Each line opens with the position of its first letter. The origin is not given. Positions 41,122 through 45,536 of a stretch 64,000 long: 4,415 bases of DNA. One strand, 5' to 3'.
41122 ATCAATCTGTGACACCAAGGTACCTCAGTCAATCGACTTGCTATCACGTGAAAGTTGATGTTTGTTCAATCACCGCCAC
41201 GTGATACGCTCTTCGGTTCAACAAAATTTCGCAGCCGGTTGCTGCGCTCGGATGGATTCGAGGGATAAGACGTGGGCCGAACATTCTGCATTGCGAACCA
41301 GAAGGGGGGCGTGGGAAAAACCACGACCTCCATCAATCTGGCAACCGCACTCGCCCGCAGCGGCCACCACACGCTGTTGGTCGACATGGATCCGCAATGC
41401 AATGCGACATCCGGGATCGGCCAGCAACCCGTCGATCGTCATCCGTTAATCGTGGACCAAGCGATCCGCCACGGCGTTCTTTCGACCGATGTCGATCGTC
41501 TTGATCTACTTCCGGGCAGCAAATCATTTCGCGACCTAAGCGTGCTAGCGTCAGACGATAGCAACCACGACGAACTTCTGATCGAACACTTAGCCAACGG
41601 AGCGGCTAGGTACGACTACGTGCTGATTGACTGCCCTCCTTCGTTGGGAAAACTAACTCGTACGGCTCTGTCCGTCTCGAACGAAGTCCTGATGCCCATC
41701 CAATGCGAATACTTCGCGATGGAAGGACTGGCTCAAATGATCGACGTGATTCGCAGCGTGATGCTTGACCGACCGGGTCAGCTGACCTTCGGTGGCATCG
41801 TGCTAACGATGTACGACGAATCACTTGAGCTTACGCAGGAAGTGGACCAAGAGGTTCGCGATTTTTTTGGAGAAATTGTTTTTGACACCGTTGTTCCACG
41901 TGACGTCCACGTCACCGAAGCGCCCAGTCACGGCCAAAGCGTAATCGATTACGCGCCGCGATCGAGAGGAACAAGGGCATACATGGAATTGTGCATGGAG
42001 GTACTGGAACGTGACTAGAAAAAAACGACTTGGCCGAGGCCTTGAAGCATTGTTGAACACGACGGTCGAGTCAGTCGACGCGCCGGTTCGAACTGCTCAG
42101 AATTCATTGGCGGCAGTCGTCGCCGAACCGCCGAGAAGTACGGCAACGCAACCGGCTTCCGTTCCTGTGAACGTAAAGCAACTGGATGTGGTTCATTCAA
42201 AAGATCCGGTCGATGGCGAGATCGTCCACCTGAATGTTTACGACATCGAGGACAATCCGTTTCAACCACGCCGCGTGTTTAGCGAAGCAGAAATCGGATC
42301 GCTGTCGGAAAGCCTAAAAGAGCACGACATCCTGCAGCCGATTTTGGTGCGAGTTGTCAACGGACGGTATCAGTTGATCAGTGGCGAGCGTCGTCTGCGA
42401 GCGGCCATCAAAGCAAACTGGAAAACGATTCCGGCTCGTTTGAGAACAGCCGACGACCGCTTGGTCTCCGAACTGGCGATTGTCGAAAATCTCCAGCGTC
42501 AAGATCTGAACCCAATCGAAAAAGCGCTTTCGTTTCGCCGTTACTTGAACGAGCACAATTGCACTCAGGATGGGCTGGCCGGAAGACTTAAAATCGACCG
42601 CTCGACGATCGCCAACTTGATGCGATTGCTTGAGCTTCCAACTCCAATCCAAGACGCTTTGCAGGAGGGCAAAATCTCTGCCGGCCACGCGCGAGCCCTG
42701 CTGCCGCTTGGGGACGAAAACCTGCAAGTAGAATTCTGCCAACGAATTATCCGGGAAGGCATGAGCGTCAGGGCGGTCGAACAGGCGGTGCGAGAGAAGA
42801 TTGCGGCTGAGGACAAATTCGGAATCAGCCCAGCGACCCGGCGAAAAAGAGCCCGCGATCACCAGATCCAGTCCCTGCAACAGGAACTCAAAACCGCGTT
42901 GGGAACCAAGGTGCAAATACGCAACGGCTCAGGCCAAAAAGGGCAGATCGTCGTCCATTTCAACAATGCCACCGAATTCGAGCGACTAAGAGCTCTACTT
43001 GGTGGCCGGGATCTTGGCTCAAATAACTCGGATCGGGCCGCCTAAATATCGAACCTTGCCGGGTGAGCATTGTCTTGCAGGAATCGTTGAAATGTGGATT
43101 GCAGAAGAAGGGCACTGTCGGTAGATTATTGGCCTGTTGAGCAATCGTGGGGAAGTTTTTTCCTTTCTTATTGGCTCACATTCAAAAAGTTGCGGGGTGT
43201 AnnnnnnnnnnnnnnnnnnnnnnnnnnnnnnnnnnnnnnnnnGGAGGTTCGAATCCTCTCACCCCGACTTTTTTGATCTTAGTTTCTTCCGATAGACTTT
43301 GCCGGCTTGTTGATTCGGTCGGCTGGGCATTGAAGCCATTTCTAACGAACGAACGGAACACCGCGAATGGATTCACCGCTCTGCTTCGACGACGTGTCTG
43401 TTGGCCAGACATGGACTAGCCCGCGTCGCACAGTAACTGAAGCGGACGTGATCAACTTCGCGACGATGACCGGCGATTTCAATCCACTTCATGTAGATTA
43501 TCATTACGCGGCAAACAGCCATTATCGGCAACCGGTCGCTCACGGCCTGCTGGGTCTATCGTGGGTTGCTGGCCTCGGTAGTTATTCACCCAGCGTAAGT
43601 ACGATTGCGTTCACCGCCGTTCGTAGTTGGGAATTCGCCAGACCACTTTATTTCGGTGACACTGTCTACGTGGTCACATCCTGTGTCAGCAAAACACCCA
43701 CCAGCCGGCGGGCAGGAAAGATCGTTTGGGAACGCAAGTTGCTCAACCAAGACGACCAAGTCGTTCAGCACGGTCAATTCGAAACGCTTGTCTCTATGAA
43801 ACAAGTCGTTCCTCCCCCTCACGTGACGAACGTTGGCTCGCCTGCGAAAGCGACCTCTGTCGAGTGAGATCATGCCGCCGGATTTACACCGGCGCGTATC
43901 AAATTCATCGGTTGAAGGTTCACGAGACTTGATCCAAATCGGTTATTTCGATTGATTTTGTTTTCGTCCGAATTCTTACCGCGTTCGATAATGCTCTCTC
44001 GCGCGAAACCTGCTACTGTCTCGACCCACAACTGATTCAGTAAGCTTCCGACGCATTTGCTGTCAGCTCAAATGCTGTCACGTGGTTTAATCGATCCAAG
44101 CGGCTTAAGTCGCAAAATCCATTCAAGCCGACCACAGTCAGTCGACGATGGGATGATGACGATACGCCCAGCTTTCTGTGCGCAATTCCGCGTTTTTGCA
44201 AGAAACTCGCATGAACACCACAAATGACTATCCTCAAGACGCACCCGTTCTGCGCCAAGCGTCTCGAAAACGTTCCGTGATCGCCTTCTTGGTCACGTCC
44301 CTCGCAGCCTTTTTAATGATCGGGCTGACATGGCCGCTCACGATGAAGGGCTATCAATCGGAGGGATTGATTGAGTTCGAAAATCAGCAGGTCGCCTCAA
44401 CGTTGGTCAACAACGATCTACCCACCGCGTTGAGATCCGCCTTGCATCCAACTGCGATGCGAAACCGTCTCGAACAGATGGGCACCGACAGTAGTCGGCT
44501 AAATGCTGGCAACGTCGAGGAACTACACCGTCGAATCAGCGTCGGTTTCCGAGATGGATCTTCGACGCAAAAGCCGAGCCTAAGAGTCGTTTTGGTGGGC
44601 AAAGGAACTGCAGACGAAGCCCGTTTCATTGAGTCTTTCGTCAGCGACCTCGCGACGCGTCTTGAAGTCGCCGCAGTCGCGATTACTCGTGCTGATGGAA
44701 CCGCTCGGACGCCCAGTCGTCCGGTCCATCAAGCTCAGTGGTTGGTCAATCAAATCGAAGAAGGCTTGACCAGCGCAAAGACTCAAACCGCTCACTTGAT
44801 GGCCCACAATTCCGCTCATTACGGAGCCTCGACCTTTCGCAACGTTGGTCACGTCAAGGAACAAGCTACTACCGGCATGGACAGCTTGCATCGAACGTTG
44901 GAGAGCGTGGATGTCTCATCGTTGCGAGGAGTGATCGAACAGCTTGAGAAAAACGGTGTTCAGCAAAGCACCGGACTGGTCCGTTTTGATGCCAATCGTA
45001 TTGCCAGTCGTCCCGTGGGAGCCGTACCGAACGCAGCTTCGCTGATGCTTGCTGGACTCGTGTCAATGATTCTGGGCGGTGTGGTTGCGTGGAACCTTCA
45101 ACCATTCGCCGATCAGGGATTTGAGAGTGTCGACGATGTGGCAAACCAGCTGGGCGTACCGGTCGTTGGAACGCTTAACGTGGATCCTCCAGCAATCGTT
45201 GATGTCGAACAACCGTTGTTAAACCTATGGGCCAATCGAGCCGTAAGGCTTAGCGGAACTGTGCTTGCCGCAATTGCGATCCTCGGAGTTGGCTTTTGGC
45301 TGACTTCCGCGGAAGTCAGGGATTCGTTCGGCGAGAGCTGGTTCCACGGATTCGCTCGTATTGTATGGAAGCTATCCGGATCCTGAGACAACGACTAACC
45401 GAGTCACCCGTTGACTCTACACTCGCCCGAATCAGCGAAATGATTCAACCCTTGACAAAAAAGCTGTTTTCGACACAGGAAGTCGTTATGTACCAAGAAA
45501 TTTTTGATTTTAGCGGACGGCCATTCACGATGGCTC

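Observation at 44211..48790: Candidate new system beside parABS: three-TM Wzc-like protein + ExeA-like ATPase with acidic IDR + CpsD-fold pseudokinase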

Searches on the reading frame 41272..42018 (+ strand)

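Call 7: search_protein_families(library=pfam, proteins=[window:41272-42018:+], max_evalue=0.001)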
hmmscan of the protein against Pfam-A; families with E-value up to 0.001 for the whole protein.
window:41272-42018:+ (248 aa): 7 families
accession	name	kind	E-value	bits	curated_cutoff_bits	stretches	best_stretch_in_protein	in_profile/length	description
PF13614.12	AAA_31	-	2.3e-47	161.7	27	1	3-164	2-168/177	AAA domain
PF01656.29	CbiA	-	1.1e-27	96.8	25.4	1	6-224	2-125/125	CobQ/CobB/MinD/ParA nucleotide binding domain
PF09140.17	MipZ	-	2e-12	47.5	20.7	1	6-155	4-141/262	ATPase MipZ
PF06564.18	CBP_BcsQ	-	2.6e-12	47.2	21.3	1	6-241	5-230/234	Cellulose biosynthesis protein BcsQ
PF00142.24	Fer4_NifH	-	1.8e-11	44.5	25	1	10-48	7-45/271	4Fe-4S iron sulfur cluster binding proteins, NifH/frxC family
PF10609.15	ParA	-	2.3e-09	37.5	27.1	1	4-40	5-41/246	NUBPL iron-transfer P-loop NTPase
PF02374.21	ArsA_ATPase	-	5.3e-08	32.9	24.3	1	9-44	7-42/305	Anion-transporting ATPase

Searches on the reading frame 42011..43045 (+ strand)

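Call 7: search_protein_families(library=pfam, proteins=[window:42011-43045:+], max_evalue=0.001)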
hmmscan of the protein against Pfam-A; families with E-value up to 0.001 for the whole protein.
window:42011-43045:+ (344 aa): 3 families
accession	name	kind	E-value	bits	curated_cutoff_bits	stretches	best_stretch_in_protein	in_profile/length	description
PF17762.8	HTH_ParB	-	1.8e-33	115.1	22.6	1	164-262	1-99/102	ParB HTH domain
PF02195.25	ParB_N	-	7.8e-27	93.6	26.3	1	71-162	3-95/95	ParB N-terminal domain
PF23552.2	ParB_C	-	1.1e-11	44.4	23.8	1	282-328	1-47/50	ParB dimerisation domain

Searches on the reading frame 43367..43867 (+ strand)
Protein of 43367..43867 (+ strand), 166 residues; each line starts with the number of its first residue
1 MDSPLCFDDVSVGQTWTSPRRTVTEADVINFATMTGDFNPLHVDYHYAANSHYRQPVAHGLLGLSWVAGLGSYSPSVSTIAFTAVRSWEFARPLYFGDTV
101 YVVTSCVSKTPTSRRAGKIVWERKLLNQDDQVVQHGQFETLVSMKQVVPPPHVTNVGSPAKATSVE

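Call 7: search_protein_families(library=pfam, proteins=[window:43367-43867:+], max_evalue=0.001)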
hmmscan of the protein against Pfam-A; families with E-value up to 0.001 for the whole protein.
window:43367-43867:+ (166 aa): 2 families
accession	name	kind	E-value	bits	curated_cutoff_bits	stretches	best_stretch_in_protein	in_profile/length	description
PF01575.25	MaoC_dehydratas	-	2.8e-21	75.8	27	1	17-113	11-108/123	MaoC like domain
PF13452.11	FAS1_DH_region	-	9.1e-06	26.3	22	1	12-134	3-130/132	FAS1-like, dehydratase domain region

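Call 61: search_protein_families(library=ncbifam, proteins=[window:43367-43867:+], max_evalue=0.00001)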
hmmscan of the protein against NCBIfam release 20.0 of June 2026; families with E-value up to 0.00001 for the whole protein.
window:43367-43867:+ (166 aa): 5 families
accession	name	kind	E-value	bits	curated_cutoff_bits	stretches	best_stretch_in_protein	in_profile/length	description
TIGR02278.1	PaaN-DH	equivalog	2.7e-20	72.2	562.8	1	7-142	525-662/664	phenylacetic acid degradation bifunctional protein PaaZ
NF006045.0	PRK08190.1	subfamily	2.4e-18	66.2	282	1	6-147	10-146/467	bifunctional enoyl-CoA hydratase/phosphate acetyltransferase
NF040620.1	fused_HadA_HadB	exception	4.1e-12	46.2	350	1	6-69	195-258/329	fused (3R)-hydroxyacyl-ACP dehydratase subunits HadA/HadB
NF038241.1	RipB_Ich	equivalog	1.3e-10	41.4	340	1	4-138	21-158/175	(R)-specific enoyl-CoA hydratase RipB/Ich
NF010246.0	PRK13693.1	equivalog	3.4e-08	33.5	203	1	7-68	6-67/142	(3R)-hydroxyacyl-ACP dehydratase subunit HadB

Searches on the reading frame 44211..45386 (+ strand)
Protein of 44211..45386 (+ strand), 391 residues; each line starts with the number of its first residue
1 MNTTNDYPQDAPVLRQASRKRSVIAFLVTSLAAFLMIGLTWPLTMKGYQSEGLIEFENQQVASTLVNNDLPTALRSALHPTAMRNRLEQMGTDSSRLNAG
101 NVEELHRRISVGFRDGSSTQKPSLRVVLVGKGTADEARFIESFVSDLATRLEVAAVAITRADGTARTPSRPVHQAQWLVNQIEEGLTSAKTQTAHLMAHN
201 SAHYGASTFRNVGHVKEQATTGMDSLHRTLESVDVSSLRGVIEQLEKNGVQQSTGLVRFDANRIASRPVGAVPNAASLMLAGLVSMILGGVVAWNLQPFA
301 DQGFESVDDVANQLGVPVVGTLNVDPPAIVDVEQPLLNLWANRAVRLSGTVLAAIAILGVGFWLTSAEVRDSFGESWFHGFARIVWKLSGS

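Call 5: search_protein_families(library=ncbifam, proteins=[window:44211-45386:+], max_evalue=1)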
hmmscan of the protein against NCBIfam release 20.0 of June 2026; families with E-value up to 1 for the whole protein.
window:44211-45386:+ (391 aa): 3 families
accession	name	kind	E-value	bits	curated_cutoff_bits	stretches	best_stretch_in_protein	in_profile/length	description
NF040867.1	prot_deacyl_CobB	equivalog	0.015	14.6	320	1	196-246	71-121/242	NAD-dependent protein deacetylase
TIGR03017.1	EpsF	equivalog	0.061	12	422.75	1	233-322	358-443/444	chain length determinant protein EpsF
TIGR03007.1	pepcterm_ChnLen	equivalog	0.13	10.4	278.85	1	260-332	400-466/498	XrtA system polysaccharide chain length determinant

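Call 6: search_protein_families(library=pfam, proteins=[window:44211-45386:+], max_evalue=1)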
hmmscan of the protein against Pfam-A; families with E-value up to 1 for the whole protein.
window:44211-45386:+ (391 aa): 1 family
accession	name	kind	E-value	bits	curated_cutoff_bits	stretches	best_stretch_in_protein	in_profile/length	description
PF00766.25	ETF_alpha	-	0.15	12.5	27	0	125-161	7-40/81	Electron transfer flavoprotein FAD-binding domain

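Call 37: search_solved_structures(query=A3, max_evalue=10, show_alignments=2)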
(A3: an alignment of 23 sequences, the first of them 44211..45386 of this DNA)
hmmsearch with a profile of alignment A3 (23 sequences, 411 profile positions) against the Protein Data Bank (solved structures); distinct sequences matched with E-value up to 10: 30.
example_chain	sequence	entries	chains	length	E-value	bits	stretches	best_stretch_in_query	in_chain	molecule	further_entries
7ni2_A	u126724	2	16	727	0.0011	21.1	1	149-348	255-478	Tyrosine-protein kinase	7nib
9i2q_D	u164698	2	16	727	0.0011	21.1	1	149-348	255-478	Putative transmembrane protein Wzc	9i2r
9exq_D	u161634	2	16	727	0.0011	21.1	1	149-348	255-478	Putative transmembrane protein Wzc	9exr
9exo_H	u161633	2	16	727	0.0011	21.1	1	149-348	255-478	Putative transmembrane protein Wzc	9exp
7nhr_A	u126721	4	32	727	0.0011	21.1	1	149-348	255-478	Putative transmembrane protein Wzc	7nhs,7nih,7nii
7pau_7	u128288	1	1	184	0.0026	19.8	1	169-233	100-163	Ribosome-recycling factor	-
6kos_A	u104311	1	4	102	0.19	13.7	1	184-266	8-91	SUWA (Super WA20)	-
7o92_A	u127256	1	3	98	0.31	13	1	152-211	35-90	hypothetical protein UY81_C0065G0003 residues 18-54 from Candidatus Giovannonibacteria bac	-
2r4g_A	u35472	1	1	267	0.35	12.8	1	51-115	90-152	Telomerase reverse transcriptase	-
7lzj_A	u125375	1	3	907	0.42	12.5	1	147-247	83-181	Depolymerase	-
5c9h_A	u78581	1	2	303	0.42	12.5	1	51-115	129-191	Telomerase reverse transcriptase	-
9zsc_A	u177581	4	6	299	0.59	12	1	164-209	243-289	3-keto-5-aminohexanoate cleavage protein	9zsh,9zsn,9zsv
7saf_A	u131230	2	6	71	1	11.2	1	167-210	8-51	General control transcription factor GCN4/M protein chimera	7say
3q58_A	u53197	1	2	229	1.1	11.2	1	286-345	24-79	N-acetylmannosamine-6-phosphate 2-epimerase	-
6ip1_C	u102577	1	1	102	1.3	11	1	153-211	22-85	Synaptosomal-associated protein 25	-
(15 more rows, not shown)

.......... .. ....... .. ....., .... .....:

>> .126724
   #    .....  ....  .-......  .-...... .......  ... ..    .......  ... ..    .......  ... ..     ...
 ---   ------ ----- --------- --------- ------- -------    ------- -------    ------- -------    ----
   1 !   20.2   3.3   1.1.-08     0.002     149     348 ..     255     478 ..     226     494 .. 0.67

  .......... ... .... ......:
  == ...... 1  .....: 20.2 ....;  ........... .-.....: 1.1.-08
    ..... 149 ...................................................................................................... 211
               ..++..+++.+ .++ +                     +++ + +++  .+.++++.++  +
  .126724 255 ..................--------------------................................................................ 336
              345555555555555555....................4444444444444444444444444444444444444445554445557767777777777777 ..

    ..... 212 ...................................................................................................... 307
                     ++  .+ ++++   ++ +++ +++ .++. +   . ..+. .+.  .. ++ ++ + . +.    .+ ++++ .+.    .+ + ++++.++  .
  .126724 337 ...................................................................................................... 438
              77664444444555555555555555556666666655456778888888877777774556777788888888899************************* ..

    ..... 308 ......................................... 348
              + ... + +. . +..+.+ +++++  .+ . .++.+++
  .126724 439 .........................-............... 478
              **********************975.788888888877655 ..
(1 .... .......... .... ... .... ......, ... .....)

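Call 38: search_protein_families(library=ncbifam, alignment_id=A3, max_evalue=1)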
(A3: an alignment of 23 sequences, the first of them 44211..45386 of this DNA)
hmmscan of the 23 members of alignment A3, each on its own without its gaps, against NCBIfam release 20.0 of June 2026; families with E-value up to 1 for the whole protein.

A. member 1, window:44211-45386:+ (391 aa): 3 families
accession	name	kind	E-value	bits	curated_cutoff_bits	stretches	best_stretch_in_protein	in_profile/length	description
NF040867.1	prot_deacyl_CobB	equivalog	0.015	14.6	320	1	196-246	71-121/242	NAD-dependent protein deacetylase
TIGR03017.1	EpsF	equivalog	0.061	12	422.75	1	233-322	358-443/444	chain length determinant protein EpsF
TIGR03007.1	pepcterm_ChnLen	equivalog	0.13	10.4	278.85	1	260-332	400-466/498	XrtA system polysaccharide chain length determinant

B. families by the number of members that match (of 23 scanned): 24 families
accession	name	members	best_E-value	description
TIGR03007.1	pepcterm_ChnLen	8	4.6e-05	XrtA system polysaccharide chain length determinant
NF033218.1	anchor_AmaP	4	0.0045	alkaline shock response membrane anchor protein AmaP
TIGR03017.1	EpsF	3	1e-05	chain length determinant protein EpsF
NF007447.0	PRK10003.1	1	0.0042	ferric-rhodotorulic acid/ferric-coprogen receptor FhuE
TIGR03348.1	VI_IcmF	1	0.0044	type VI secretion system membrane subunit TssM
NF002871.0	PRK03195.1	1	0.012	DUF721 family protein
NF040867.1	prot_deacyl_CobB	1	0.015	NAD-dependent protein deacetylase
NF043079.1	MMSYN1_0167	1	0.015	oligopeptide ABC transporter ATP-binding protein OppD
NF003410.0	PRK04778.1-4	1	0.016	septation ring formation regulator EzrA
TIGR02804.1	ExbD_2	1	0.02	TonB system transport protein ExbD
TIGR01280.1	xseB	1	0.024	exodeoxyribonuclease VII small subunit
NF010444.1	PRK13870.1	1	0.027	autoinducer-binding transcriptional regulator TraR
NF009301.0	PRK12658.1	1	0.033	Na+/H+ antiporter subunit C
TIGR01011.1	rpsB_bact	1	0.044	30S ribosomal protein S2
TIGR03754.1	conj_TOL_TraD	1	0.051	type IV conjugative transfer system coupling protein TraD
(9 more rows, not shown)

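Call 75: predict_structure(alignment_id=A3)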
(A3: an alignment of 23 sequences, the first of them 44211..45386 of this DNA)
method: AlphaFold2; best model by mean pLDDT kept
length: 391 residues; sequences in the alignment: 23
mean_pLDDT: 74.2   pTM: 0.59
mean pLDDT of the five models: 74.2, 72.3, 72.3, 72.0, 70.6
residues with pLDDT >= 90: 80; 70-90: 158; 50-70: 97; < 50: 56
segments of 3 or more residues with pLDDT < 50: 1-9, 165-170, 205-224, 246-254, 327-335
pLDDT, mean of each block of 10 residues (from residue 1): 42 82 93 93 87 87 87 88 84 57 86 86 90 87 89 81 52 61 69 65 47 39 50 55 50 52 76 91 96 84 62 71 51 56 91 93 90 89 85 55
secondary structure, 60 per line:
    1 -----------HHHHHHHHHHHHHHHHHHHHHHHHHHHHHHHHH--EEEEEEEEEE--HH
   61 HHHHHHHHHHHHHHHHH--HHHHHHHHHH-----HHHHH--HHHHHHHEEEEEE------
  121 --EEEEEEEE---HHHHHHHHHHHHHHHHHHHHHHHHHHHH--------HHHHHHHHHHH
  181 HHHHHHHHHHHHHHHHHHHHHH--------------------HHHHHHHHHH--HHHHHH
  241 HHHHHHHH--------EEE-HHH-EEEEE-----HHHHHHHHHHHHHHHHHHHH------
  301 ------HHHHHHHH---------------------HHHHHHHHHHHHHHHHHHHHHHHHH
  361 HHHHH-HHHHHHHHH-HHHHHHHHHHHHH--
elements in order: H12-44 E47-56 H59-77 H80-89 H95-99 H102-108 E109-114 E123-130 H134-161 H170-202 H223-232 H235-248 E257-259 E265-269 H275-294 H307-314 H336-365 H367-375 H377-389

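Call 80: fold_search(model_id=the predicted structure, library=pdb)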
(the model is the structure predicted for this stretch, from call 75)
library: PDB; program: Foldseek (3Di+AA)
matches with E <= 10: 579; with E <= 0.001: 20
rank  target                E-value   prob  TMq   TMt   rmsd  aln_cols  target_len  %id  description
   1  8p3p_A                8.3e-06  1.00  0.21  0.24  30.7       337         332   14  Full-length bacterial polysaccharide co-polymerase WzzE mutant R267E from E. coli. C4 symmetry (released 2023-07-26)
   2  6rbg_A                2.2e-05  1.00  0.18  0.21  27.8       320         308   15  full-length bacterial polysaccharide co-polymerase (released 2020-11-18)
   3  8bhw_A                3.6e-05  1.00  0.22  0.25  30.6       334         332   14  Full-length bacterial polysaccharide co-polymerase WzzE from E. coli. C4 symmetry (released 2023-07-26)
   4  8p3o_A                1.0e-04  1.00  0.21  0.23  31.9       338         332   14  Full-length bacterial polysaccharide co-polymerase WzzE mutant R267A from E. coli. C4 symmetry (released 2023-07-26)
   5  7nhr_C                1.1e-04  0.99  0.20  0.15  22.2       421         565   13  Putative transmembrane protein Wzc K540M C1 (released 2021-08-25)
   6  8c0e_A                1.3e-04  1.00  0.20  0.25  27.0       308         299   12  The lipid linked oligosaccharide polymerase Wzy and its regulating co-polymerase Wzz form a complex in vivo and in vit (released 2023-04-19)
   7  8c0e_B                1.9e-04  0.99  0.19  0.25  25.3       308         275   11  The lipid linked oligosaccharide polymerase Wzy and its regulating co-polymerase Wzz form a complex in vivo and in vit (released 2023-04-19)
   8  8c0e_F                2.0e-04  1.00  0.20  0.26  25.3       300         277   11  The lipid linked oligosaccharide polymerase Wzy and its regulating co-polymerase Wzz form a complex in vivo and in vit (released 2023-04-19)
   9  8c0e_D                2.2e-04  1.00  0.20  0.26  25.0       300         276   11  The lipid linked oligosaccharide polymerase Wzy and its regulating co-polymerase Wzz form a complex in vivo and in vit (released 2023-04-19)
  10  8tsh_E                3.9e-04  1.00  0.21  0.29  22.2       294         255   14  S. thermodepolymerans KpsMT(E151Q)-KpsE in complex with ATP (released 2024-04-17)
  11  9r6b_I                4.6e-04  0.93  0.19  0.14  30.8       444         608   13  CPS secretion pathway Wza-Wzc (Conf 4) (released 2026-03-04)
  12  8tsh_H                5.7e-04  0.99  0.19  0.27  20.9       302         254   13  S. thermodepolymerans KpsMT(E151Q)-KpsE in complex with ATP (released 2024-04-17)
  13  8tsh_G                5.7e-04  0.97  0.17  0.23  23.3       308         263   13  S. thermodepolymerans KpsMT(E151Q)-KpsE in complex with ATP (released 2024-04-17)
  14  8tsh_K                6.4e-04  0.99  0.20  0.29  23.0       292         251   13  S. thermodepolymerans KpsMT(E151Q)-KpsE in complex with ATP (released 2024-04-17)
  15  8tsh_I                7.1e-04  0.99  0.19  0.27  21.0       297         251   14  S. thermodepolymerans KpsMT(E151Q)-KpsE in complex with ATP (released 2024-04-17)
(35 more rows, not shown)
